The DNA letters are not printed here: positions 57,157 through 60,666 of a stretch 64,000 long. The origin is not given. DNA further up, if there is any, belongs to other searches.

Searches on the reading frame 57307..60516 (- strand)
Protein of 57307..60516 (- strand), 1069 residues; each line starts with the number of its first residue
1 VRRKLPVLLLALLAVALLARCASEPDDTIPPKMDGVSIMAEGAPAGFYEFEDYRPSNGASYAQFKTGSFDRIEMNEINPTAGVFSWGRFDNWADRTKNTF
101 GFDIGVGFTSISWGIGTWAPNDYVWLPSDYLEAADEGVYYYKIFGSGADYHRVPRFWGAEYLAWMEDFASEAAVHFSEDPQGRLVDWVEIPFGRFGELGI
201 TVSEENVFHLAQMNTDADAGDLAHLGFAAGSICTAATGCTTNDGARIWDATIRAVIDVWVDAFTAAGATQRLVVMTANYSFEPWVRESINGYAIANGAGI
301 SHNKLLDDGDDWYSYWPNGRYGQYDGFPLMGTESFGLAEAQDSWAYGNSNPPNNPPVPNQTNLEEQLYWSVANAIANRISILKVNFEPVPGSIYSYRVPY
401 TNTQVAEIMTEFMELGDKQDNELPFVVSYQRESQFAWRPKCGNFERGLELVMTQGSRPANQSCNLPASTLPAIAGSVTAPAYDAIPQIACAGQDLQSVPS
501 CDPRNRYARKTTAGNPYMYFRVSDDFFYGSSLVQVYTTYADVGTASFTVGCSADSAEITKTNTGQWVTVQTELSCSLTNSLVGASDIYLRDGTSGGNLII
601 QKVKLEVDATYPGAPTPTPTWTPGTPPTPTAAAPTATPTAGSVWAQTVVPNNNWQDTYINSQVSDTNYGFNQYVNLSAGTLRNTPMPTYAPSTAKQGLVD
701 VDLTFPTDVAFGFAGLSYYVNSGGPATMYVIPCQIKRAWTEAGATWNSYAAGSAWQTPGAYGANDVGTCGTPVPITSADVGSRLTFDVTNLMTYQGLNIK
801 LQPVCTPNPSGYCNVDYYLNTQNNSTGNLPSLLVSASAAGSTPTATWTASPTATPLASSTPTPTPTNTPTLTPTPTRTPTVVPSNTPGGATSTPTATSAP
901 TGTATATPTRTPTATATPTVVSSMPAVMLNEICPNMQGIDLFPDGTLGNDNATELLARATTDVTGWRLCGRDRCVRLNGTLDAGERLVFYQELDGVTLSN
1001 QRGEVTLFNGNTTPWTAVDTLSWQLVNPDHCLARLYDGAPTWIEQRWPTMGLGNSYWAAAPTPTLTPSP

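Call 73: search_protein_families(library=phrogs, proteins=[window:57307-60516:-], max_evalue=0.0001)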
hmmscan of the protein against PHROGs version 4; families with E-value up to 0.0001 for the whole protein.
window:57307-60516:- (1069 aa): 1 family
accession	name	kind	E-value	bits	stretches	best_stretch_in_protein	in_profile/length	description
phrog_15511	-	unknown function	2.1e-08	34.7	1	825-924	200-293/511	-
